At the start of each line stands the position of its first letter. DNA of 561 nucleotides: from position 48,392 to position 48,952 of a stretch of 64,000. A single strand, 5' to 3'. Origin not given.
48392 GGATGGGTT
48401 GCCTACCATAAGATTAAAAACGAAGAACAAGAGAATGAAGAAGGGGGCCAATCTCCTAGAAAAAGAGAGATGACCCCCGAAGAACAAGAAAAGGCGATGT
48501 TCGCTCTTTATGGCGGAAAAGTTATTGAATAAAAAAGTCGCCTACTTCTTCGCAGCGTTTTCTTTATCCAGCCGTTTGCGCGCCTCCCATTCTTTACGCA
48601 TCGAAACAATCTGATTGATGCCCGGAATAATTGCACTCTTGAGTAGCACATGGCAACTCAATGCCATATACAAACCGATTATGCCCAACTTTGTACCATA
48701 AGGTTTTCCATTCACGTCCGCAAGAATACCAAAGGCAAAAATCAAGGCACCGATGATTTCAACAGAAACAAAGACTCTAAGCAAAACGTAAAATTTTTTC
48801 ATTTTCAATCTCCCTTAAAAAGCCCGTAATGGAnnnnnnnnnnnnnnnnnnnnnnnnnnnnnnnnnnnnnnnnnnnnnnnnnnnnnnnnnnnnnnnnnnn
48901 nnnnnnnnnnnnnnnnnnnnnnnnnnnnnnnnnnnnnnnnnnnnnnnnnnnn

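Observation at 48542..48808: Antisense small membrane-protein gene (moron) inside the tail module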

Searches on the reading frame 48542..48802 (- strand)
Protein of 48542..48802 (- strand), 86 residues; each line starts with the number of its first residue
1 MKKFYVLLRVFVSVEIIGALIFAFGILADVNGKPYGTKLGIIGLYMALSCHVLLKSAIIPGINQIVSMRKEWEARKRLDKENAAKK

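Call 4: search_protein_families(library=pfam, proteins=[window:48542-48802:-], max_evalue=0.1)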
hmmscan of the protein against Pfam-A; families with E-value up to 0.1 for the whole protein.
window:48542-48802:- (86 aa): 0 families

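Call 5: search_protein_families(library=phrogs, proteins=[window:48542-48802:-], max_evalue=0.1)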
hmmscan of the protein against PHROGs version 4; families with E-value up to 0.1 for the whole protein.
window:48542-48802:- (86 aa): 0 families

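Call 6: find_homologous_proteins(query=window:48542-48802:-, max_evalue=0.01)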
Query window:48542-48802:- (86 aa): 4 proteins with E <= 0.01 among 7 candidates.
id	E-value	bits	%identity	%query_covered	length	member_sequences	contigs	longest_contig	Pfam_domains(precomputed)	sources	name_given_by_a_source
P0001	3.0e-45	169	93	100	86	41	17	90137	-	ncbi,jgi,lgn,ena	jgi:hypothetical protein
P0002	3.6e-37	144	77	100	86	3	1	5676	-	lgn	-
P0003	3.0e-15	74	100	45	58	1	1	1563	-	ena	-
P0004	3.2e-11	61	100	40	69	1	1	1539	-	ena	-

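Call 9: find_encoding_contigs(protein=P0001, flank=6000, max_places=10)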
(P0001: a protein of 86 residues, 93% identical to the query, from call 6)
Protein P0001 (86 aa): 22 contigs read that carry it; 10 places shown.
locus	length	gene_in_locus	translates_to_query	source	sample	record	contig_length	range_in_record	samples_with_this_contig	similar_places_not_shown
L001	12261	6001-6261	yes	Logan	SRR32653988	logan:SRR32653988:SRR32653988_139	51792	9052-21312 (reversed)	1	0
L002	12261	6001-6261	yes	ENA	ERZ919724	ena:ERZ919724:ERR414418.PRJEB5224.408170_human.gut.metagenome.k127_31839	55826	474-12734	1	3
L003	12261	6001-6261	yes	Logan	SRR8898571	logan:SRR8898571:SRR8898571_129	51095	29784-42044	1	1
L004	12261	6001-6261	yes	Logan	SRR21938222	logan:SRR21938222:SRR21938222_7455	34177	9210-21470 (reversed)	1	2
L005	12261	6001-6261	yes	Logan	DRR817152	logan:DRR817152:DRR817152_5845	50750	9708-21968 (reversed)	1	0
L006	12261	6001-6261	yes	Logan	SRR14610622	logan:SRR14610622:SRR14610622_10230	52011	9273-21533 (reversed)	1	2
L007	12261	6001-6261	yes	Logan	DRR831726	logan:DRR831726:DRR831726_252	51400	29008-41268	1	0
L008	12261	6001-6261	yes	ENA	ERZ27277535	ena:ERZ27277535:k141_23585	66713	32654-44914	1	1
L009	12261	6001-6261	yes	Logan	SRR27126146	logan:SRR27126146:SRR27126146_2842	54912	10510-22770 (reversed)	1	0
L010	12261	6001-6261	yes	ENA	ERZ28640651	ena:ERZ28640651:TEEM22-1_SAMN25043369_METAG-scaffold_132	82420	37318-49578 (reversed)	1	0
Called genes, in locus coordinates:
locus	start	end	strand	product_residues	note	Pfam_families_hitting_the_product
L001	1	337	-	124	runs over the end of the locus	PF00877:NLPC_P60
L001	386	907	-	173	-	-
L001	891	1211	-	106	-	-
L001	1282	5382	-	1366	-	PF20155:TMP_3, PF09718:Tape_meas_lam_C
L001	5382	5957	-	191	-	-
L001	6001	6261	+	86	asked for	-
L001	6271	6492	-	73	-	-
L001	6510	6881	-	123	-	PF06222:Phage_TAC_1 (weak), PF16459:Phage_TAC_13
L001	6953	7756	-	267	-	-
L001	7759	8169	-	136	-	-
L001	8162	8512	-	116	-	PF05521:Phage_HCP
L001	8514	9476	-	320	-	PF05135:Phage_connect_1 (weak)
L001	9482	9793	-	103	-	-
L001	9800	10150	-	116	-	-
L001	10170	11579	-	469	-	PF05065:Phage_capsid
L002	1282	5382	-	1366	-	PF20155:TMP_3, PF09718:Tape_meas_lam_C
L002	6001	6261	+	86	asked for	-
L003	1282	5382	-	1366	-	PF20155:TMP_3, PF09718:Tape_meas_lam_C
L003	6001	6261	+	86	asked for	-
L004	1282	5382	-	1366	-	PF20155:TMP_3, PF09718:Tape_meas_lam_C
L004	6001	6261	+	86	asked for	-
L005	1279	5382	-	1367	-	PF20155:TMP_3, PF09718:Tape_meas_lam_C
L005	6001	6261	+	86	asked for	-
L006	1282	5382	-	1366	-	PF20155:TMP_3, PF09718:Tape_meas_lam_C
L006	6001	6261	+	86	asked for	-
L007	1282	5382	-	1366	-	PF20155:TMP_3, PF09718:Tape_meas_lam_C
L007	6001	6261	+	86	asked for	-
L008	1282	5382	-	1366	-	PF20155:TMP_3, PF09718:Tape_meas_lam_C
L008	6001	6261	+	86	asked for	-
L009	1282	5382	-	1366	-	PF20155:TMP_3, PF09718:Tape_meas_lam_C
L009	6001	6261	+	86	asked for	-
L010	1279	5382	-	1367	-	PF20155:TMP_3, PF09718:Tape_meas_lam_C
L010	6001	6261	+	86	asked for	-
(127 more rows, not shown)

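Call 10: find_encoding_contigs(protein=P0002, flank=6000, max_places=5)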
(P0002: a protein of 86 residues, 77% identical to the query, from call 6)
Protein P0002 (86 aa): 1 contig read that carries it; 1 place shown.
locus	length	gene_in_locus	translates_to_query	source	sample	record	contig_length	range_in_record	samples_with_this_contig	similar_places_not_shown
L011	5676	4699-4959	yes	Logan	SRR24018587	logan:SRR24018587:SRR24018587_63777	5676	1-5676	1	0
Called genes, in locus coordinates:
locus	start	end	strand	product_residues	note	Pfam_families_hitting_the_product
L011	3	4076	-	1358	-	?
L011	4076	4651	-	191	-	-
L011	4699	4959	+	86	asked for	-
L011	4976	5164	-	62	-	-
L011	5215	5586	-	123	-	PF06222:Phage_TAC_1 (weak), PF16459:Phage_TAC_13 (weak)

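Call 11: list_cluster_members(proteins=[P0001, window:48542-48802:-])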
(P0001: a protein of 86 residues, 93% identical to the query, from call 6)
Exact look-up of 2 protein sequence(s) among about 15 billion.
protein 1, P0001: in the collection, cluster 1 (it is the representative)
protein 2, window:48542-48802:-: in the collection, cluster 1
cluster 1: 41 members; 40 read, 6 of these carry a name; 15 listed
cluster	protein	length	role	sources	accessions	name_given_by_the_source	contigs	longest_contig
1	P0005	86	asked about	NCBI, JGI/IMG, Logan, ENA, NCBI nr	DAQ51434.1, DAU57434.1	hypothetical protein | MAG TPA: hypothetical protein [Caudoviricetes sp.]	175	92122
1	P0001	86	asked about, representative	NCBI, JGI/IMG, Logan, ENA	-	hypothetical protein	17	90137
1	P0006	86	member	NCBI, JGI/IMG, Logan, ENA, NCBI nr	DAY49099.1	hypothetical protein | MAG TPA: hypothetical protein [Caudoviricetes sp.]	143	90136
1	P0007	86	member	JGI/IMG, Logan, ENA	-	hypothetical protein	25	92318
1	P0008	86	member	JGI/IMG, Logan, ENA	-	hypothetical protein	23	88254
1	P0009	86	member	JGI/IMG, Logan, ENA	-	hypothetical protein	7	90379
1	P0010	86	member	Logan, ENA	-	-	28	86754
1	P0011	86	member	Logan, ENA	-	-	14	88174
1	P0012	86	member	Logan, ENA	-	-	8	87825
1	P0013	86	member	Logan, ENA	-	-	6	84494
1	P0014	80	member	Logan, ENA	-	-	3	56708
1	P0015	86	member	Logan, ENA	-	-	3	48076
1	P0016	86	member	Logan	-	-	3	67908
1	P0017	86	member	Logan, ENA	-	-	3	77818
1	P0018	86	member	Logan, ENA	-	-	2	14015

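Call 13: find_related_loci(query=window:48542-48802:-, collection=genome_contigs, flank=10000)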
Query window:48542-48802:- (86 aa) in genome_contigs; peptide patterns used: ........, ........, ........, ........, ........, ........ (x = any residue, [..] = any of these).
244 stretches matched a pattern, but none encodes a relative of the query by tblastn (E <= 1e-3).

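Call 26: search_protein_representatives(protein=window:48542-48802:-)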
Query: 86 residues. Proteins with E-value up to 0.001 (for the whole library): 3; up to 1e-10: 2; up to 1e-30: 1. The best 3 are listed.
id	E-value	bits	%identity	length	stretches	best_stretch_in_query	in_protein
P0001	9.4e-46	169.2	93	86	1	1-86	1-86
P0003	9.5e-16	73.7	98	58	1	1-40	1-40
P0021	8.6e-05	38.8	38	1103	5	25-67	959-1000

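Call 54: search_dna_similar(query=window:48542-48802:-, collection=phages, mode=protein, max_evalue=5, max_rows=15)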
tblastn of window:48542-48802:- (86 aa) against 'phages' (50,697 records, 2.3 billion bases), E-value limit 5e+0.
Records with a match: 2; places in all: 2; records where one place covers at least 80% of the query: 0.
Best place of each record, by identity: <60% 2.
By first word of the organism name: Photobacterium 2.
By host as written in the record: Photobacterium damselae subsp. damselae strain CAIM 1910 2.
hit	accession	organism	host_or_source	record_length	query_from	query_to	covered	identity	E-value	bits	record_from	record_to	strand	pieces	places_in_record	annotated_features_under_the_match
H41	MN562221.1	Photobacterium phage PDCC-1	Photobacterium damselae subsp. damselae ...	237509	33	67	41%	34.3%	3e+0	31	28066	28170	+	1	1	hypothetical protein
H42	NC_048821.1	Photobacterium phage PDCC-1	Photobacterium damselae subsp. damselae ...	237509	33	67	41%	34.3%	3e+0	31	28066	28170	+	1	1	RNA polymerase beta subunit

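Call 55: search_protein_families(library=padloc, proteins=[window:48542-48802:-], max_evalue=1)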
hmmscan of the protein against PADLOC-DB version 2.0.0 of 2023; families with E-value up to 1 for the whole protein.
window:48542-48802:- (86 aa): 1 family
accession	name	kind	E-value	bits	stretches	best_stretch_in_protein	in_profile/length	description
PDLC01967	CARF_HEPN_mCpol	-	0.023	12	1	12-74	232-294/471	-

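Call 56: search_protein_families(library=ncbifam, proteins=[window:48542-48802:-], max_evalue=0.1)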
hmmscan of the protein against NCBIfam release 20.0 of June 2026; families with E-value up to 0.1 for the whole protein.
window:48542-48802:- (86 aa): 1 family
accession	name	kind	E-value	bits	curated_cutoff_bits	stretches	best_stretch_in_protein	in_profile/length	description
NF041165.1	ZFX_Thplmales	equivalog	0.047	14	280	1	28-51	44-67/144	zinc-containing ferredoxin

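Call 58: predict_structure(alignment_id=A2)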
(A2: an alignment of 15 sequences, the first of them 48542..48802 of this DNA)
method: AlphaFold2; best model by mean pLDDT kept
length: 86 residues; sequences in the alignment: 15
mean_pLDDT: 88.7   pTM: 0.56
mean pLDDT of the five models: 88.7, 87.9, 85.7, 81.7, 81.3
residues with pLDDT >= 90: 42; 70-90: 42; 50-70: 2; < 50: 0
segments of 3 or more residues with pLDDT < 50: none
pLDDT, mean of each block of 10 residues (from residue 1): 82 92 95 93 92 83 86 90 83
secondary structure, 60 per line:
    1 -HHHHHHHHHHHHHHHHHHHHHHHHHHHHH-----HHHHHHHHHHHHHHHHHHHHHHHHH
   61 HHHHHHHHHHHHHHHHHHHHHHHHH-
elements in order: H2-30 H36-85

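Call 70: fold_search(model_id=the predicted structure, library=viral)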
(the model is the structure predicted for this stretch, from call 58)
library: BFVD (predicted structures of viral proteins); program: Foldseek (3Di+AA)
matches with E <= 10: 198; with E <= 0.001: 0
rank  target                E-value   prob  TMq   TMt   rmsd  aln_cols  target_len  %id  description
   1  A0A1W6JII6            3.2e-01  0.90  0.53  0.42   3.5        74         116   15  Uncharacterized protein [Lactococcus phage AM6]
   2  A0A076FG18            5.0e-01  0.96  0.58  0.51   3.8        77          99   19  Transmembrane protein [Aureococcus anophagefferens virus]
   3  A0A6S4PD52            5.6e-01  0.99  0.54  0.82   1.1        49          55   22  Uncharacterized protein [uncultured phage_MedDCM-OCT-S38-C3]
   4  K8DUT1                6.8e-01  0.98  0.50  0.74   1.7        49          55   16  Uncharacterized protein [Pseudotevenvirus RB43]
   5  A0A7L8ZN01            8.7e-01  0.98  0.44  0.81   1.0        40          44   18  Putative membrane protein [Erwinia phage pEa_SNUABM_47]
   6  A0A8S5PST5            9.8e-01  0.91  0.62  0.61   3.0        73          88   14  Uncharacterized protein [Siphoviridae sp. ctGuJ10]
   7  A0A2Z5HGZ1            1.0e+00  0.72  0.44  0.49   6.2        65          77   15  Uncharacterized protein [Arthrobacter phage Tatanka]
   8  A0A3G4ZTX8            1.1e+00  0.57  0.48  0.51   4.0        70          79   23  Uncharacterized protein [Edafosvirus sp.]
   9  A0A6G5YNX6            1.2e+00  0.57  0.55  0.45   3.9        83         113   18  (no name in the UniProt tables at hand)
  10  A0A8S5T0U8            1.3e+00  0.84  0.63  0.24   2.8        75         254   20  Uncharacterized protein [Siphoviridae sp. ctKFk2]
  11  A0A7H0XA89            1.3e+00  0.44  0.46  0.47   4.7        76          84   17  (no name in the UniProt tables at hand)
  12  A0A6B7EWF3            1.3e+00  0.41  0.44  0.38   6.0        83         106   18  (no name in the UniProt tables at hand)
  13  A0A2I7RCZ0            1.4e+00  0.77  0.69  0.65   3.3        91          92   13  (no name in the UniProt tables at hand)
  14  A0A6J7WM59            1.6e+00  0.69  0.56  0.58   4.1        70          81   14  Uncharacterized protein [uncultured Caudovirales phage]
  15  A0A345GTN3            1.8e+00  0.66  0.53  0.60   2.9        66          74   15  Uncharacterized protein [Streptomyces phage Annadreamy]
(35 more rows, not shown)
